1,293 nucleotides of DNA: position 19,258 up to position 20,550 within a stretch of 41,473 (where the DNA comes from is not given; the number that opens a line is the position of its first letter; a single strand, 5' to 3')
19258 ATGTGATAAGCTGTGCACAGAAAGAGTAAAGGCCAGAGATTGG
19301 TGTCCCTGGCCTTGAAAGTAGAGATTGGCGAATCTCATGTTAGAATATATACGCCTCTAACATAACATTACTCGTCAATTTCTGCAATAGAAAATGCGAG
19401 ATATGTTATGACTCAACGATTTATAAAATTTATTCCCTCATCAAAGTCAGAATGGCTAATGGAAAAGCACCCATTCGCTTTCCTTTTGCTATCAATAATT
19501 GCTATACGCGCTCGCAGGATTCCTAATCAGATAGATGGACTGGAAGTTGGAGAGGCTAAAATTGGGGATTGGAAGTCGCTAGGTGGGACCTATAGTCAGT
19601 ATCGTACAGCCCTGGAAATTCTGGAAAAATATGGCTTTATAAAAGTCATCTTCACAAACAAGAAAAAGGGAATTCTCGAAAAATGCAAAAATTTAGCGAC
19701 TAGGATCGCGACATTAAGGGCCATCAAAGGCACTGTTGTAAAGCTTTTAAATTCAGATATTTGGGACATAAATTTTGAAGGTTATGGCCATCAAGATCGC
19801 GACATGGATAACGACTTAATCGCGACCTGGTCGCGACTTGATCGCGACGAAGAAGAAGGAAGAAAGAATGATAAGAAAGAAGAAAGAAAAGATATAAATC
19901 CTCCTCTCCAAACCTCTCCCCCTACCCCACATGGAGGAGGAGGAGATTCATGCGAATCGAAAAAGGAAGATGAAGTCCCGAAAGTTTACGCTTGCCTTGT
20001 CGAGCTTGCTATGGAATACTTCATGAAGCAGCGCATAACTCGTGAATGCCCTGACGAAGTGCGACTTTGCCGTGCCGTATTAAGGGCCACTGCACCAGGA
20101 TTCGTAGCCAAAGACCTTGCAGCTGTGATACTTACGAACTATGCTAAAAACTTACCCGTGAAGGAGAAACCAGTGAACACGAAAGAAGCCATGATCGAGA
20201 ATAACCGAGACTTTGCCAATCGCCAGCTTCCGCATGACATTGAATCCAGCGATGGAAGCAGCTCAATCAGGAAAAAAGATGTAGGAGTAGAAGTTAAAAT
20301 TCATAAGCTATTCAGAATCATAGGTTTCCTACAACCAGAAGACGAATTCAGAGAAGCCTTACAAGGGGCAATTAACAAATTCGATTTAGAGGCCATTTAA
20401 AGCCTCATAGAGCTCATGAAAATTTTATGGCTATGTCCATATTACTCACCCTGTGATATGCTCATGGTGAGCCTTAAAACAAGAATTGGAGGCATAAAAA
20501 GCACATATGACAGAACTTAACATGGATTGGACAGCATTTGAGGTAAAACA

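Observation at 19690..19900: Helically phased TCGCGAC iterons plus a purine-only tract inside the initiator-like gene: a lambda-ori-like arrangement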

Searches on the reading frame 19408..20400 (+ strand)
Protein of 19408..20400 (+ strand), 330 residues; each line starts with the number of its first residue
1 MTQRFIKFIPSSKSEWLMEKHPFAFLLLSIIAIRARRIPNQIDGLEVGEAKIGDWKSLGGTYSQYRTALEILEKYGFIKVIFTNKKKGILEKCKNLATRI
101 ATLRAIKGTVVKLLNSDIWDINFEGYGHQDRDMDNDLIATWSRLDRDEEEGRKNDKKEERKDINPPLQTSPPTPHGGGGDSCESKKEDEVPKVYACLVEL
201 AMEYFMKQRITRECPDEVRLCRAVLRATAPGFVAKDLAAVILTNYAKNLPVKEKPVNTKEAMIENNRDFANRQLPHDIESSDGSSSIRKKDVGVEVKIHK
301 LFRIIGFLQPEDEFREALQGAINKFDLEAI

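Call 7: search_protein_families(library=pfam, proteins=[window:19408-20400:+], max_evalue=0.01)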
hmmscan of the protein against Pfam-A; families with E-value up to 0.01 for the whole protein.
window:19408-20400:+ (330 aa): 0 families

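Call 8: search_protein_families(library=phrogs, proteins=[window:19408-20400:+], max_evalue=0.01)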
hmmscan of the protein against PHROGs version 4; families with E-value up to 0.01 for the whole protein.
window:19408-20400:+ (330 aa): 0 families

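Call 9: find_homologous_proteins(query=window:19408-20397:+, max_evalue=0.001)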
Query window:19408-20397:+ (330 aa): 14 proteins with E <= 0.001 among 2258 candidates.
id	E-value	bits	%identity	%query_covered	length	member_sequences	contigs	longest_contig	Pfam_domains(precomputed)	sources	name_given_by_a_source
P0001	1.6e-207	706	100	95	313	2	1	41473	-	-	-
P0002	1.3e-30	125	48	48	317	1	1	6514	-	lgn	-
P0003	4.2e-30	123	51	42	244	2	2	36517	-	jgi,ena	-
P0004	9.8e-29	118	49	48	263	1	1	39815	-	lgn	-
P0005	1.6e-27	114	47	47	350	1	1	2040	-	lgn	-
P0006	6.6e-25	106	44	46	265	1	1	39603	-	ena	-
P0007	2.5e-24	104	42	52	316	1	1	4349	-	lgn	-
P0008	2.8e-24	104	46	49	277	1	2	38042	-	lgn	-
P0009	1.0e-23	102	40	52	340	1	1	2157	-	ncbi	-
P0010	6.1e-23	99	44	39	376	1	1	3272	-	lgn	-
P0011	1.5e-22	98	42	47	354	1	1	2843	-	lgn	-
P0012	3.6e-22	97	45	39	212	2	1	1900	-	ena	-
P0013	4.2e-22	97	45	46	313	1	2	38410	-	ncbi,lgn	-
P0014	1.2e-19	89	48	39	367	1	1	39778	-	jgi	jgi:hypothetical protein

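Call 13: find_encoding_contigs(protein=P0004, flank=10000, max_places=2)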
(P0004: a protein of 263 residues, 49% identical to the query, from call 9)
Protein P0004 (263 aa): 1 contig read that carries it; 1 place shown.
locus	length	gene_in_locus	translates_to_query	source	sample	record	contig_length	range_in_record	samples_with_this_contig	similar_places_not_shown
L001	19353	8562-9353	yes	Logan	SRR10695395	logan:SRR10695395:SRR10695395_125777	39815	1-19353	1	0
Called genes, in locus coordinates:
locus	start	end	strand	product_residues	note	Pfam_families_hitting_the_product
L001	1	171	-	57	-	?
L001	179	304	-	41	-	-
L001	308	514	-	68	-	PF12728:HTH_17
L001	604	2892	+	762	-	-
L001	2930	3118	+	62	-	-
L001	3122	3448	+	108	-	-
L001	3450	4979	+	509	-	-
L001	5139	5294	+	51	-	-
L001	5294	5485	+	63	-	-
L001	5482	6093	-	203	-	PF09588:YqaJ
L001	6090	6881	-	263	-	-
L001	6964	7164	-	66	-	-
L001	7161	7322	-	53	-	-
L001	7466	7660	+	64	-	-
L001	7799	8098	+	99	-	-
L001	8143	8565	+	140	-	-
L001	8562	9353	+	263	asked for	-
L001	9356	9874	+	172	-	PF01695:IstB_IS21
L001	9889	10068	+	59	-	-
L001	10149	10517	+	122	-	-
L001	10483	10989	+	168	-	-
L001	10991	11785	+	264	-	PF00145:DNA_methylase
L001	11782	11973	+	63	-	-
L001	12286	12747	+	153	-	-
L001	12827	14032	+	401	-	-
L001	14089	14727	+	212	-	PF13392:HNH_3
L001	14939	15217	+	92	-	-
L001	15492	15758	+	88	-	-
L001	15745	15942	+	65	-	PF04448:DUF551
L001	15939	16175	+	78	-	PF11753:DUF3310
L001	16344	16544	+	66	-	-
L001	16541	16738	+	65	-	-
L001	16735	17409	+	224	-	PF00149:Metallophos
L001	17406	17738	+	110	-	-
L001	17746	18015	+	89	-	-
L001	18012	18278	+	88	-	-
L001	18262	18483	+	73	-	-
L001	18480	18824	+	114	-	-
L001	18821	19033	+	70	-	-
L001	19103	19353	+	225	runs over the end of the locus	PF25109:HAD_PNKP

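Call 14: find_encoding_contigs(protein=P0006, flank=10000, max_places=2)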
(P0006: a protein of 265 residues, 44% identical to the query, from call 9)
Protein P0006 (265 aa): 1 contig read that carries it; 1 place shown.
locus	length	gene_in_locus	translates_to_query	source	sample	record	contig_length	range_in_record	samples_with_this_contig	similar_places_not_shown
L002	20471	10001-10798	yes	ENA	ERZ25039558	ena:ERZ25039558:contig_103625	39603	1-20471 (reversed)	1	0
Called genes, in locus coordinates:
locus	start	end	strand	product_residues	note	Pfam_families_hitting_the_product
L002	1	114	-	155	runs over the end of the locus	-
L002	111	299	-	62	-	PF12728:HTH_17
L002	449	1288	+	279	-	PF24146:K1-lyase_C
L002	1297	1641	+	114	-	-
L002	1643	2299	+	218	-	-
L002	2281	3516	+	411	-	-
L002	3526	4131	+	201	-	-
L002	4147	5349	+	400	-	-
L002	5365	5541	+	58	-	-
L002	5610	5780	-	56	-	-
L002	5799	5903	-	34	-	-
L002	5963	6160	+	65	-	-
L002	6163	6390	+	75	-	-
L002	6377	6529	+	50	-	-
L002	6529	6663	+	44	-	-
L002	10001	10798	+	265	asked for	-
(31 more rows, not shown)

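Call 15: find_encoding_contigs(protein=P0014, flank=10000, max_places=2)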
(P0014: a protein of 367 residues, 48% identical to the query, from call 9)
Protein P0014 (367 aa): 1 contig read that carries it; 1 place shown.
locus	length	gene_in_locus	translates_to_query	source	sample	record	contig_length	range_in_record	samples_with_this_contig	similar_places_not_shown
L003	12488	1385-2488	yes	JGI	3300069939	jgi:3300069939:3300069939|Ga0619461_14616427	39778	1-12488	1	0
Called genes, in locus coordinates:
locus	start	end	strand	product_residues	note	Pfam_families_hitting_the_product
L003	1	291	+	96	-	?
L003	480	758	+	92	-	-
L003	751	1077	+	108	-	-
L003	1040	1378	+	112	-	-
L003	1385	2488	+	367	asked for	-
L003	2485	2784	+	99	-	-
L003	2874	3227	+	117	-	-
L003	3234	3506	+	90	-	-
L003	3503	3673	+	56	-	-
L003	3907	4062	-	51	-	-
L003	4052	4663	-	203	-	PF00239:Resolvase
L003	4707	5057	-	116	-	-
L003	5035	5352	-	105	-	-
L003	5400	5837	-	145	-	-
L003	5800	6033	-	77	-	-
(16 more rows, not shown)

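Call 18: find_related_loci(query=A1, collection=viral_contigs, flank=3000)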
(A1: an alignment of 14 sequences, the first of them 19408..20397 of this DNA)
Query A1 (330 aa) in viral_contigs; peptide patterns used: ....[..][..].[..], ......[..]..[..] (x = any residue, [..] = any of these).
110 stretches matched a pattern; 18 encode a relative of the query (tblastn E <= 1e-3); 18 distinct loci.
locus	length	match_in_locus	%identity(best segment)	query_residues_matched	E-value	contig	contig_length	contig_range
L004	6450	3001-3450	50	1-163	3e-38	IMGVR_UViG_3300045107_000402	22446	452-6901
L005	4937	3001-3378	51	1-140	3e-36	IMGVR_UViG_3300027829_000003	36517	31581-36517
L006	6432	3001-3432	46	3-156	1e-29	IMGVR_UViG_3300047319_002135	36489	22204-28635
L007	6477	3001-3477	42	1-169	1e-27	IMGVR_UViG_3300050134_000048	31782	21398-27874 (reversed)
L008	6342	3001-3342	49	4-124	6e-26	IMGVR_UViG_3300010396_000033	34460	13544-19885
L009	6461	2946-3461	39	1-173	3e-25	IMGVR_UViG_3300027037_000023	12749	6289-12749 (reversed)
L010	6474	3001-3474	42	1-149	7e-25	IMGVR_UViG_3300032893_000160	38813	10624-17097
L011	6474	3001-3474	42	1-149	7e-25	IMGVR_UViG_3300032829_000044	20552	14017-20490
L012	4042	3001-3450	42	1-163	2e-24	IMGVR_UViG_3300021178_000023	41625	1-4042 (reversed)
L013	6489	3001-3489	39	1-149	8e-24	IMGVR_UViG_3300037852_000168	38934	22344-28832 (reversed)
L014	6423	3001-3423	39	1-155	7e-22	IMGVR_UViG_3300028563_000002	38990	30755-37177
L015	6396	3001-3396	40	3-148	9e-22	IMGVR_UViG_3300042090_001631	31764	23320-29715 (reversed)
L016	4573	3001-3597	33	1-214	1e-21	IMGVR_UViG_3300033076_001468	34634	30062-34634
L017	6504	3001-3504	39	5-163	1e-21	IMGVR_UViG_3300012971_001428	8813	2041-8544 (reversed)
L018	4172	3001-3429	40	1-164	4e-21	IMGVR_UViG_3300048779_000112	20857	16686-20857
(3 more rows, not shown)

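Call 19: find_related_loci(query=A1, collection=genome_contigs, flank=5000)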
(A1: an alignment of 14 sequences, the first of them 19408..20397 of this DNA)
Query A1 (330 aa) in genome_contigs; peptide patterns used: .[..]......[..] (x = any residue, [..] = any of these).
20 stretches matched a pattern, but none encodes a relative of the query by tblastn (E <= 1e-3).

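Call 23: predict_structure(alignment_id=A1)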
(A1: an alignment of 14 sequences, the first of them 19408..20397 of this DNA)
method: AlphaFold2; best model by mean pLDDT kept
length: 330 residues; sequences in the alignment: 14
mean_pLDDT: 56.0   pTM: 0.36
mean pLDDT of the five models: 56.0, 55.9, 55.8, 55.4, 54.4
residues with pLDDT >= 90: 22; 70-90: 52; 50-70: 93; < 50: 163
segments of 3 or more residues with pLDDT < 50: 1-3, 85-90, 99-106, 123-146, 148-152, 154-165, 167-173, 175-193, 207-214, 228-230, 235-237, 248-250, 252-257, 274-310, 324-330
pLDDT, mean of each block of 10 residues (from residue 1): 57 87 91 78 77 80 89 90 56 51 56 68 47 43 45 48 44 39 40 51 50 50 52 49 50 48 53 47 40 37 40 53 42
secondary structure, 60 per line:
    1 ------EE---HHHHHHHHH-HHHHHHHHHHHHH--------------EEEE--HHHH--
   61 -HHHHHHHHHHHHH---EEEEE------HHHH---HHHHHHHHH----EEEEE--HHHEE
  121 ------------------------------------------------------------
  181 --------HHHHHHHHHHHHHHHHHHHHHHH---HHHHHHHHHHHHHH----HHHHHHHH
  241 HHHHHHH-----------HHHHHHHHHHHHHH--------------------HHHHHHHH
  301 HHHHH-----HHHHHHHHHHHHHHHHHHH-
elements in order: H12-20 H22-34 E49-52 H55-58 H62-74 E78-82 H89-92 H96-104 E109-113 H189-211 H215-228 H233-247 H259-272 H293-305 H311-329
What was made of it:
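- The array and tract code a segment with pLDDT below 50 between the two domains (call 23). The region codes a disordered linker (call 23).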

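Call 28: search_solved_structures(query=A1, max_evalue=10)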
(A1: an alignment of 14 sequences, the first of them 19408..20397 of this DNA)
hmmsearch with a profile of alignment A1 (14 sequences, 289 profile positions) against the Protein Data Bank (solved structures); distinct sequences matched with E-value up to 10: 3.
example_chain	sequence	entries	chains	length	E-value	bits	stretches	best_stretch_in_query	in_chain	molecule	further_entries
7nht_c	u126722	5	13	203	0.77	12.8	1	123-222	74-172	Akirin-2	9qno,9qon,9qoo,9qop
3dtp_E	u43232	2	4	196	1.4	11.9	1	134-198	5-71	Myosin II regulatory light chain | myosin regulatory light chain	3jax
3jbh_E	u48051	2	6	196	1.8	11.6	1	134-198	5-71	MYOSIN 2 REGULATORY LIGHT CHAIN STRIATED MUSCLE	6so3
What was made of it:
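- Tried and rejected: PDB sequence search with the family profile: only spurious low-complexity hits (call 28).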

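Call 29: fold_search(model_id=the predicted structure, library=pdb)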
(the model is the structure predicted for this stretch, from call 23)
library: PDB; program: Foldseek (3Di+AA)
matches with E <= 10: 171; with E <= 0.001: 0
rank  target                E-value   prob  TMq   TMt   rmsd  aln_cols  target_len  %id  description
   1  2b0l_A                6.8e-02  0.94  0.18  0.51   6.0       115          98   19  C-terminal DNA binding domain of transcriptional pleiotropic repressor CodY. (released 2006-02-21)
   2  2b0l_C                1.0e-01  0.75  0.17  0.47   6.5       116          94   20  C-terminal DNA binding domain of transcriptional pleiotropic repressor CodY. (released 2006-02-21)
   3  3w6j_B                6.3e-01  0.25  0.16  0.29  12.7       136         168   14  Crystal structure of ScpAB core complex (released 2013-04-24)
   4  2e1n_A                7.1e-01  0.14  0.13  0.32  14.3       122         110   10  Crystal structure of the Cyanobacterium circadian clock modifier Pex (released 2006-11-28)
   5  9a6f_A                7.6e-01  0.23  0.14  0.17  10.9       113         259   21  Integrative model of CODY-YPPF by crosslinking MS and deep learning (released 2024-09-18)
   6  3pqk_A                1.1e+00  0.57  0.16  0.48   3.5       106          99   10  Crystal Structure of the transcriptional repressor BigR from Xylella fastidiosa (released 2011-06-01)
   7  3w6j_E                1.2e+00  0.09  0.11  0.21  12.7       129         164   13  Crystal structure of ScpAB core complex (released 2013-04-24)
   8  3pqk_B                1.3e+00  0.57  0.17  0.50   3.5       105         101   10  Crystal Structure of the transcriptional repressor BigR from Xylella fastidiosa (released 2011-06-01)
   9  3l09_B                1.3e+00  0.18  0.15  0.19   6.6       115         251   15  Crystal structure of Putative transcriptional regulator (JANN_22DEC04_CONTIG27_REVISED_GENE3569) from Jannaschia sp. C (released 2010-01-12)
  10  6jmi_A                1.3e+00  0.41  0.18  0.50   4.0       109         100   14  Crystal structure of M.tuberculosis Rv0081 (released 2019-04-10)
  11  5gpy_A                1.4e+00  0.30  0.14  0.24   4.0        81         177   15  Crystal structure of the human TFIIE complex (released 2016-11-02)
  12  4v9p_E5               1.4e+00  0.09  0.12  0.23  14.8       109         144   10  Control of ribosomal subunit rotation by elongation factor G (released 2014-07-09)
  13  8za5_B                1.5e+00  0.23  0.18  0.36   6.0       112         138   13  Crystal structure of HsmR (released 2025-10-29)
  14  3m8e_B                1.5e+00  0.20  0.16  0.45   7.6       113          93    8  Protein structure of Type III plasmid segregation TubR (released 2010-07-07)
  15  3l09_D                1.7e+00  0.18  0.16  0.20   6.6       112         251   15  Crystal structure of Putative transcriptional regulator (JANN_22DEC04_CONTIG27_REVISED_GENE3569) from Jannaschia sp. C (released 2010-01-12)
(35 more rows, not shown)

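Call 30: fold_search(model_id=the predicted structure, library=viral)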
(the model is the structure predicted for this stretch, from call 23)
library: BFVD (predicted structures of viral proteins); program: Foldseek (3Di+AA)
matches with E <= 10: 43; with E <= 0.001: 1
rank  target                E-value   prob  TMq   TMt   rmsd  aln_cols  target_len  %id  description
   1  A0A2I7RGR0            1.9e-09  1.00  0.28  0.37  19.8       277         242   22  (no name in the UniProt tables at hand)
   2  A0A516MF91            2.8e-03  0.82  0.19  0.23  24.9       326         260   15  (no name in the UniProt tables at hand)
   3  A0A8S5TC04            1.1e-02  0.95  0.25  0.36  22.9       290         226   12  Replisome organizer [Siphoviridae sp. ctVDC13]
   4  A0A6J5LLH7            1.2e-02  0.47  0.17  0.19  31.0       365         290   12  Bacteriophage lambda, GpO, N-terminal [uncultured Caudovirales phage]
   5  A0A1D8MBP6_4          2.3e-01  0.09  0.13  0.05  23.5       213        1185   11  Polyprotein (Fragment) [Ceratobasidium endornavirus H]
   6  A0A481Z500            2.9e-01  0.08  0.09  0.10  18.0       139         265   10  Uncharacterized protein [Pithovirus LCPAC201]
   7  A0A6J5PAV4            4.0e-01  0.07  0.13  0.13  23.5       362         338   12  Helix-turn-helix domain containing protein [uncultured Caudovirales phage]
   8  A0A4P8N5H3            4.3e-01  0.33  0.18  0.32  13.8       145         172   12  Uncharacterized protein [Rheinheimera phage vB_RspM_Barba15A]
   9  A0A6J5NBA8            6.7e-01  0.33  0.19  0.32   7.8       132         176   12  Uncharacterized protein [uncultured Caudovirales phage]
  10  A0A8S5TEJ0            1.3e+00  0.20  0.18  0.21  11.9       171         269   12  Uncharacterized protein [Siphoviridae sp. ct1yA16]
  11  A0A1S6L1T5            1.6e+00  0.03  0.10  0.07  31.4       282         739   13  (no name in the UniProt tables at hand)
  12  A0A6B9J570            1.7e+00  0.02  0.11  0.08  28.8       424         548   12  (no name in the UniProt tables at hand)
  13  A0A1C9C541            2.1e+00  0.03  0.09  0.11  38.0       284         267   12  Uncharacterized protein [Heterosigma akashiwo virus 01]
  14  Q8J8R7                2.5e+00  0.02  0.10  0.06  27.7       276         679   12  Envelope glycoprotein [Equine infectious anemia virus]
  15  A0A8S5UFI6            2.7e+00  0.03  0.09  0.09  35.7       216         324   11  Uncharacterized protein [Myoviridae sp. ctcyQ27]
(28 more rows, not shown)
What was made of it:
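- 19408..19782 (+): Coding region of the conserved N-terminal DNA-binding domain (aa 1-125; helix-helix-strand-helix-wing). BFVD hits include 'Replisome organizer' (E 0.011) and 'lambda GpO N-terminal' (E 0.012) (call 30).
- Closest known: Bacillus phage SPP1 replisome organizer gp38 with oriL inside gene 38. Same: A BFVD 'Replisome organizer' model is among the best structural hits (E 0.011, call 30).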

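Call 33: search_protein_families(library=ncbifam, alignment_id=A1, max_evalue=1)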
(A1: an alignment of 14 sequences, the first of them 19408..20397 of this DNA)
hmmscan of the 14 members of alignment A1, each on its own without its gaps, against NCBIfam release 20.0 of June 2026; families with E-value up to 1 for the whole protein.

A. member 1, window:19408-20397:+ (330 aa): 0 families

B. families by the number of members that match (of 14 scanned): 2 families
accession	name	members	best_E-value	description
NF003335.0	PRK04342.1-4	1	0.011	DNA topoisomerase VI subunit A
TIGR03685.1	ribo_P1_arch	1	0.17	50S ribosomal protein P1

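Call 36: search_protein_families(library=pfam, proteins=[L001:9356-9874:+], max_evalue=0.01)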
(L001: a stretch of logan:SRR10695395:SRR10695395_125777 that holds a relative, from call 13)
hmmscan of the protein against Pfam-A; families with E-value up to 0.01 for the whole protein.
L001:9356-9874:+ (172 aa): 12 families
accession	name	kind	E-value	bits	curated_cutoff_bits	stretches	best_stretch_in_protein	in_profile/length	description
PF01695.23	IstB_IS21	-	4e-09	36.8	24.1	1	29-151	95-208/238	IstB-like ATP binding protein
PF00004.35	AAA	-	2.6e-05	25.1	21.2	1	29-137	1-110/131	ATPase family associated with various cellular activities (AAA)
PF00158.32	Sigma54_activat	-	6.7e-05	23.1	20.2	1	8-74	5-69/168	Sigma-54 interaction domain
PF13401.12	AAA_22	-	0.00025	21.8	27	0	27-67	6-40/130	AAA domain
PF00308.24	Bac_DnaA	-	0.00037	21.1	23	1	29-159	37-160/162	Bacterial DnaA ATPAse domain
PF07728.20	AAA_5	-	0.00097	19.6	22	1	30-129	3-100/139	AAA domain (dynein-related subfamily)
PF05729.18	NACHT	-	0.0011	19.3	26.7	1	29-74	3-48/167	NACHT domain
PF13604.12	AAA_30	-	0.0011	19.1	27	1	12-51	4-43/191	AAA domain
PF13175.12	AAA_15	-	0.0023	18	32.1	1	12-53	16-50/374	AAA ATPase domain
PF00910.28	RNA_helicase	-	0.0041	18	21.5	0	30-118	2-74/105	RNA helicase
PF13191.12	AAA_16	-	0.0046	17.9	32.6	0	21-49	19-47/167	AAA ATPase domain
PF00005.33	ABC_tran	-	0.0079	17.2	25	0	29-53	14-38/137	ABC transporter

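Call 41: search_protein_representatives(alignment_id=A1)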
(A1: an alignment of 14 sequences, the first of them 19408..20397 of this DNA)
Query: 14 sequences, 289 profile positions. Proteins with E-value up to 0.001 (for the whole library): 4034; up to 1e-10: 1775; up to 1e-30: 311. The best 150 are listed.
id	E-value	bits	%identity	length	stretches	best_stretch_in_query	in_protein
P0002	2.6e-116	404.9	-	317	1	4-288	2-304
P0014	9.5e-107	373.5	-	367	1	2-288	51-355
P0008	2.4e-103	362.4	-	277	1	1-257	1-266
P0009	5.3e-96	338.3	-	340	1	2-272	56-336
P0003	4.4e-89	315.6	-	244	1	2-256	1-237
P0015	4.6e-86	305.7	-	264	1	10-244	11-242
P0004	6.4e-85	301.9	-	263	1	2-245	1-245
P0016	1.1e-83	297.8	-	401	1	3-251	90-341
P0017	2.6e-83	296.6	-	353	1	5-266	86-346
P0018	3.2e-83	296.3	-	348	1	2-240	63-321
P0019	8.2e-83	295.0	-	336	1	1-261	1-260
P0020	9.9e-83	294.7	-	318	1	1-280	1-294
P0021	1.8e-81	290.6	-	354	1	2-283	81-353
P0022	2.1e-81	290.4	-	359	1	2-257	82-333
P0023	7.9e-81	288.5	-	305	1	2-282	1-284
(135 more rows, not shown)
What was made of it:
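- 19408..20400 (+): Initiator-like gene (330 aa): N-terminal winged-helix domain, disordered linker, unique helical C-terminal half. The family has 4,034 representative clusters at E<=1e-3 (call 41).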
